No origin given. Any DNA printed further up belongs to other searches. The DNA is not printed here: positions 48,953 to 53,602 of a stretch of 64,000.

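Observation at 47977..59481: Beta-1,2-glucan locus combining a truncated Cgs-like synthase with exporter and degradative enzymes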

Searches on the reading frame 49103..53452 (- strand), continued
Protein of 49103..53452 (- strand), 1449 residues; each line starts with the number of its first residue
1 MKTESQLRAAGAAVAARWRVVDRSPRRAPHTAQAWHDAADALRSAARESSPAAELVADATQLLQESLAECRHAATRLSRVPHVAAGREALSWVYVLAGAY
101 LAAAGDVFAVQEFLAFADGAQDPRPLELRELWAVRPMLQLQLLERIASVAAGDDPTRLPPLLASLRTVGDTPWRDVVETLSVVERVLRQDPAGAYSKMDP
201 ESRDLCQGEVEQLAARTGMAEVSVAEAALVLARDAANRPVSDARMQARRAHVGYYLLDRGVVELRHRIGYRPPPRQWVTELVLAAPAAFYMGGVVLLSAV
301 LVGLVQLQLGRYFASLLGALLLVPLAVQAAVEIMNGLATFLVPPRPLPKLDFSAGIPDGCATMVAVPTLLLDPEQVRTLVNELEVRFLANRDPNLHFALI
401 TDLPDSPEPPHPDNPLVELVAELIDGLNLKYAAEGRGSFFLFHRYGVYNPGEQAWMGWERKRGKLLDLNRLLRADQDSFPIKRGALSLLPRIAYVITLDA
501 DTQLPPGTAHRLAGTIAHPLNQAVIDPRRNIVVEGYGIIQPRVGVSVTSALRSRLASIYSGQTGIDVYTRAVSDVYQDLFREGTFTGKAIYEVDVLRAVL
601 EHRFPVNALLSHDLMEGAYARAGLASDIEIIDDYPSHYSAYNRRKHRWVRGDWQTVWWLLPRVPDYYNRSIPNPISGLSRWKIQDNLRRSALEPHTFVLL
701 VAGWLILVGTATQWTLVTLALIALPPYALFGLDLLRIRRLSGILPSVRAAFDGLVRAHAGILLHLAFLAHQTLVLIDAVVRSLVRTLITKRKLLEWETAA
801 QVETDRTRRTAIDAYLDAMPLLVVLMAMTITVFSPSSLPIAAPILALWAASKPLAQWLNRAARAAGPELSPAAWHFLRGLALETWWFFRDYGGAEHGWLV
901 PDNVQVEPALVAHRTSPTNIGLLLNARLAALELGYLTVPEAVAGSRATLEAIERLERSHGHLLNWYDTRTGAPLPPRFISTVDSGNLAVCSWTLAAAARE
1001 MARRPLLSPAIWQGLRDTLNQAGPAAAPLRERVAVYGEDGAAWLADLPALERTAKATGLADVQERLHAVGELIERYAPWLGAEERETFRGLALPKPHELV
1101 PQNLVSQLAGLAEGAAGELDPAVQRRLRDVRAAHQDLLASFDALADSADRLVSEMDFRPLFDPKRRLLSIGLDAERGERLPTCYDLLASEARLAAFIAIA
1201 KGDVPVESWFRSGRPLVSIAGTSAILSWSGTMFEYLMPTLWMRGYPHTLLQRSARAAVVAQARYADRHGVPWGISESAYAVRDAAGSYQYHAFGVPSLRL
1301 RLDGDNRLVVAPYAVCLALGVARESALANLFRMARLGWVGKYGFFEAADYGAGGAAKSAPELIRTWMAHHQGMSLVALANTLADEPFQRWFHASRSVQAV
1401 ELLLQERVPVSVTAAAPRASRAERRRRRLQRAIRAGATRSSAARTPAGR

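Call 31: find_related_loci(query=A1, collection=genome_contigs, flank=10000)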
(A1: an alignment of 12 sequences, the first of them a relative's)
Query A1 (1449 aa) in genome_contigs; peptide patterns used: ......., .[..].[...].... (x = any residue, [..] = any of these).
600 stretches matched a pattern (row limit reached: there are more); 584 encode a relative of the query (tblastn E <= 1e-3); the best 80 are kept; 80 distinct loci.
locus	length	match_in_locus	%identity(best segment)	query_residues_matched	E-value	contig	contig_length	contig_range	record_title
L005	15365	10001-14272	68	5-1428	0e+0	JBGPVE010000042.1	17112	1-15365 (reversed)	MAG: Gemmatimonadota bacterium isolate OBJ1_062018_110_25 k141_757078_length_17112_cov_9.9777, whole genome shotgun sequ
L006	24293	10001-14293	48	58-1447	0e+0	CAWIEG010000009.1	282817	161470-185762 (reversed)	MAG: uncultured Acidobacteriaceae bacterium isolate MFD04570.bin.1.60 genome assembly, contig: contig_169912, whole geno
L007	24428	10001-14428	48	30-1448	0e+0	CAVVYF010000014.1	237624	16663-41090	MAG: Terriglobia bacterium isolate MFD05442.bin.2.45 genome assembly, contig: contig_51435, whole genome shotgun sequenc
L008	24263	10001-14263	48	38-1424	0e+0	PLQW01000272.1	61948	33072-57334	MAG: Acidobacteriaceae bacterium isolate bog_382 73.20120700_S1X.44_contig_3014, whole genome shotgun sequence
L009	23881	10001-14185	48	58-1411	0e+0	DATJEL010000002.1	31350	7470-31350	MAG TPA_asm: Terriglobales bacterium isolate SMAG_U15432 k141_11070533, whole genome shotgun sequence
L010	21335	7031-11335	48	8-1414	0e+0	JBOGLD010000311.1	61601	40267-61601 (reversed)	MAG: Terriglobales bacterium isolate TC-S_metawrap_bin.236 k127_498023, whole genome shotgun sequence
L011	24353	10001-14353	47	7-1411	0e+0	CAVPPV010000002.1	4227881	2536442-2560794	MAG: uncultured Acidobacteriaceae bacterium isolate MFD00008.bin.1.117 genome assembly, contig: contig_4297, whole genom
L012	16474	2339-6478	48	47-1407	0e+0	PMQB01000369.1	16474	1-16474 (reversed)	MAG: Bryobacterales bacterium isolate bog_105 73.20110600_S1S.25_contig_9417, whole genome shotgun sequence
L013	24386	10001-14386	44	15-1409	0e+0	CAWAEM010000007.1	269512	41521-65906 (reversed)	MAG: uncultured Acidobacteriota bacterium isolate MFD00964.bin.1.198 genome assembly, contig: contig_6326, whole genome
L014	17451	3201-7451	46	47-1428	0e+0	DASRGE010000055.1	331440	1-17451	MAG TPA_asm: Bryobacteraceae bacterium isolate SMAG_U10050 k141_641844, whole genome shotgun sequence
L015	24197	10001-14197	47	58-1417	0e+0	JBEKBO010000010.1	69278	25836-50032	MAG: Candidatus Korobacteraceae bacterium isolate SPRUCE 138 SPRUCE_138_10, whole genome shotgun sequence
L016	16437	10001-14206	46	58-1411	0e+0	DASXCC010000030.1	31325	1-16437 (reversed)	MAG TPA_asm: Terriglobales bacterium isolate SMAG_U5050 k141_33331, whole genome shotgun sequence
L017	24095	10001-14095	47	108-1427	0e+0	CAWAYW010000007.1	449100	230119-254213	MAG: Terriglobia bacterium isolate MFD05513.bin.1.32 genome assembly, contig: contig_21813, whole genome shotgun sequenc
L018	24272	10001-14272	47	44-1420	0e+0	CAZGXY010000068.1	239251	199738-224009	MAG TPA_asm: uncultured Acidobacteriaceae bacterium isolate binchicken_co344_479 genome assembly, contig: k141_4026206,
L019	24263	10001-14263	46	38-1420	0e+0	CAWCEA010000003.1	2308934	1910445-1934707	MAG: uncultured Acidobacteriaceae bacterium isolate MFD05502.bin.1.14 genome assembly, contig: contig_23353, whole genom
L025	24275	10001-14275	47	45-1425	0e+0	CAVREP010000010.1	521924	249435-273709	MAG: uncultured Acidobacteriota bacterium isolate MFD10071.bin.1.134 genome assembly, contig: contig_24253, whole genome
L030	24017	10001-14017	47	108-1407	0e+0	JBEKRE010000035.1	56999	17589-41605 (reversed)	MAG: Candidatus Sulfotelmatobacter sp. isolate SPRUCE 503 SPRUCE_503_35, whole genome shotgun sequence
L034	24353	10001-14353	44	42-1423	0e+0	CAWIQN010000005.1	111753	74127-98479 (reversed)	MAG: uncultured Acidobacteriota bacterium isolate MFD01716.bin.1.129 genome assembly, contig: contig_22098, whole genome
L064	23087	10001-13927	42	162-1409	0e+0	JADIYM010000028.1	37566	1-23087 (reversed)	MAG: Blastocatellia bacterium isolate AalE_18-Q3-R2-46_BATAC.155 tig00024110-10-373910, whole genome shotgun sequence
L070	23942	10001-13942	41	161-1420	0e+0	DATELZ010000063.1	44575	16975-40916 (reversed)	MAG TPA_asm: Pyrinomonadaceae bacterium isolate SMAG_U8929 k141_890740, whole genome shotgun sequence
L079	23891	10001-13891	43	162-1409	0e+0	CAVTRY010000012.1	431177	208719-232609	MAG: uncultured delta proteobacterium isolate MFD09286.bin.2.143 genome assembly, contig: contig_23053, whole genome sho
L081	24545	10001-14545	36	21-1409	0e+0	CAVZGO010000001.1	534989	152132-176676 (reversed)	MAG: uncultured Chloroflexia bacterium isolate MFD04716.bin.1.311 genome assembly, contig: contig_10689, whole genome sh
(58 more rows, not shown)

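Call 39: search_protein_families(library=pfam, proteins=[L081:14612-18511:+, L070:13997-17896:+], max_evalue=0.001)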
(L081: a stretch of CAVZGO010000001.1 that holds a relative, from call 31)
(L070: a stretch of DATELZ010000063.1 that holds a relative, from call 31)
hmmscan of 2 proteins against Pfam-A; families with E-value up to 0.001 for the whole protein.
L081:14612-18511:+ (1300 aa): 2 families
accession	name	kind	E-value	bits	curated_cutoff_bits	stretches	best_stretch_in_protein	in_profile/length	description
PF06165.18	GH94_b-supersand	-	3.2e-148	492.4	23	2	522-761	1-251/251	Glycosyl hydrolase 94, supersandwich domain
PF17167.11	Glyco_hydro_94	-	2.3e-120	402.6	27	1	792-1214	1-420/420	Glycosyl hydrolase 94 superfamily, catalytic domain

L070:13997-17896:+ (1300 aa): 2 families
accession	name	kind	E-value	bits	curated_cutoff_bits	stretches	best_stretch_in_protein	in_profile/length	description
PF06165.18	GH94_b-supersand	-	1.7e-163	542.5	23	2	8-256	2-250/251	Glycosyl hydrolase 94, supersandwich domain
PF17167.11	Glyco_hydro_94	-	2.4e-127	425.6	27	1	783-1207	1-420/420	Glycosyl hydrolase 94 superfamily, catalytic domain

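Call 49: search_protein_families(library=padloc, proteins=[window:49103-53452:-], max_evalue=0.001)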
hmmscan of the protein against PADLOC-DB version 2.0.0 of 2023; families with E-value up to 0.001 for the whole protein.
window:49103-53452:- (1449 aa): 0 families

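Call 50: find_encoding_contigs(protein=P0002, flank=10000, max_places=2)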
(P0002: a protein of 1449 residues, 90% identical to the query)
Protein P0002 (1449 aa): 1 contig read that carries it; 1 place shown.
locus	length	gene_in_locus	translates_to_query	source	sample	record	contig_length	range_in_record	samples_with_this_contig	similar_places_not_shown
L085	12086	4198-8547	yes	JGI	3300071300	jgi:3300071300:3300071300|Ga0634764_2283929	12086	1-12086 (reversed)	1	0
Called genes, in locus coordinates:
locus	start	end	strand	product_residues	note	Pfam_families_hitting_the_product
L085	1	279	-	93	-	?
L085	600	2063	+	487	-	PF10091:Glycoamylase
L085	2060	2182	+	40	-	-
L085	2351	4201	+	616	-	PF00005:ABC_tran, PF13304:AAA_21 (faint)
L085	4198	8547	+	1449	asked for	PF10091:Glycoamylase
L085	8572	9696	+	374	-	PF00005:ABC_tran, PF13304:AAA_21 (faint), PF17912:OB_MalK, PF08402:TOBE_2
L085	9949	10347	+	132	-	PF02021:UPF0102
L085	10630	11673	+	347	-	PF00154:RecA_N, PF08423:Rad51, PF06745:ATPase (weak), PF27531:MT3502_N, PF01637:ATPase_2 (weak), PF13481:AAA_25 (faint), PF21096:RecA_C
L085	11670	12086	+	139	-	?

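Call 51: find_encoding_contigs(protein=P0005, flank=10000, max_places=2)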
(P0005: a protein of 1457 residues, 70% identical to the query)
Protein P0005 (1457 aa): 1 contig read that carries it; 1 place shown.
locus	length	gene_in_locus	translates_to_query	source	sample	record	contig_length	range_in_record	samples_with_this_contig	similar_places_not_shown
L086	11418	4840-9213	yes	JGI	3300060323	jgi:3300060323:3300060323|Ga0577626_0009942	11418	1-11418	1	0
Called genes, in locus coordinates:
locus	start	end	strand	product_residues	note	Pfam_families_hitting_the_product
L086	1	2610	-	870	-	?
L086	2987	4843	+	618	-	PF00664:ABC_membrane (weak), PF00005:ABC_tran, PF13304:AAA_21 (faint)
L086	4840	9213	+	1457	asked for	PF10091:Glycoamylase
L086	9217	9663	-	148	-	PF07366:SnoaL, PF12680:SnoaL_2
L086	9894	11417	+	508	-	?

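Call 52: find_encoding_contigs(protein=P0001, flank=10000, max_places=2)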
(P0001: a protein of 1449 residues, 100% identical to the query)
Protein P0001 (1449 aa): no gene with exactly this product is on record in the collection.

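Call 68: search_protein_families(library=pfam, proteins=[L025:14347-15855:+, L013:14462-16051:+, L030:14082-15617:+, L034:14301-15977:+, L025:15908-17269:-], max_evalue=0.001)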
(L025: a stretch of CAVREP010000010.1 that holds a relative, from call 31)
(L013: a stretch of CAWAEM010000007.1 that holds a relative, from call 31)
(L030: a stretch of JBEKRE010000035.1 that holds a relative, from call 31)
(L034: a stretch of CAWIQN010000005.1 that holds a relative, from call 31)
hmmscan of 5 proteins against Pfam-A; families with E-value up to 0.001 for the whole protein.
L025:14347-15855:+ (502 aa): 1 family
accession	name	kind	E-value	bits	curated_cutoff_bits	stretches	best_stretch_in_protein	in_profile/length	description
PF01229.23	Glyco_hydro_39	-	9.7e-105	351.5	26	1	33-473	3-456/472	Glycosyl hydrolases family 39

L013:14462-16051:+ (529 aa): 1 family
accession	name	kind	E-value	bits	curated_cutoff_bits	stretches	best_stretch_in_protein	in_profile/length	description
PF01229.23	Glyco_hydro_39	-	2.8e-112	376.4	26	1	55-507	2-466/472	Glycosyl hydrolases family 39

L030:14082-15617:+ (511 aa): 1 family
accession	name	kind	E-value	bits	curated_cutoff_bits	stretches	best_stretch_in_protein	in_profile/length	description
PF01229.23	Glyco_hydro_39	-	9.8e-111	371.3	26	1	41-491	2-464/472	Glycosyl hydrolases family 39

L034:14301-15977:+ (558 aa): 1 family
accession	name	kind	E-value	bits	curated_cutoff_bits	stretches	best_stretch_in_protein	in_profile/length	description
PF01229.23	Glyco_hydro_39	-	5.6e-112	375.4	26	1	84-528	3-456/472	Glycosyl hydrolases family 39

L025:15908-17269:- (453 aa): 1 family
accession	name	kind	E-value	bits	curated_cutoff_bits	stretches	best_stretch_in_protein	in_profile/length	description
PF10091.15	Glycoamylase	-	8.9e-68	228.5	27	1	230-439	1-221/221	Putative glucoamylase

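Call 87: search_protein_representatives(protein=window:49106-52705:-)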
Query: 1200 residues. Proteins with E-value up to 0.001 (for the whole library): 12901; up to 1e-10: 9159; up to 1e-30: 4336. The best 150 are listed.
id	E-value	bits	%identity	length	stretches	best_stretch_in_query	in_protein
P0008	0.0e+00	1840.1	71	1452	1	2-1181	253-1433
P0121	0.0e+00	1164.8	50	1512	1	1-1176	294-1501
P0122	0.0e+00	1128.7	48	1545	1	1-1182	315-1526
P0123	0.0e+00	1125.9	50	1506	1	2-1173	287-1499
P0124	0.0e+00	1118.4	51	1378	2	1-778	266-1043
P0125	0.0e+00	1115.0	49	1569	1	1-1162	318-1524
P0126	0.0e+00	1114.0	50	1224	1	2-1168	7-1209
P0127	0.0e+00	1112.8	48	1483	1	2-1159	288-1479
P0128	0.0e+00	1112.5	51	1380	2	2-773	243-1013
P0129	0.0e+00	1112.1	48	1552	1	1-1176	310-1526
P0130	0.0e+00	1089.5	49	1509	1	1-1172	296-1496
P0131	0.0e+00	1037.2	46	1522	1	1-1164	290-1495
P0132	0.0e+00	1033.6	50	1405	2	1-769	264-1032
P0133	0.0e+00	1021.5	48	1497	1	2-1166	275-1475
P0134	8.8e-298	1007.4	50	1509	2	2-773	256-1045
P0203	5.3e-239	812.7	46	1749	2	2-771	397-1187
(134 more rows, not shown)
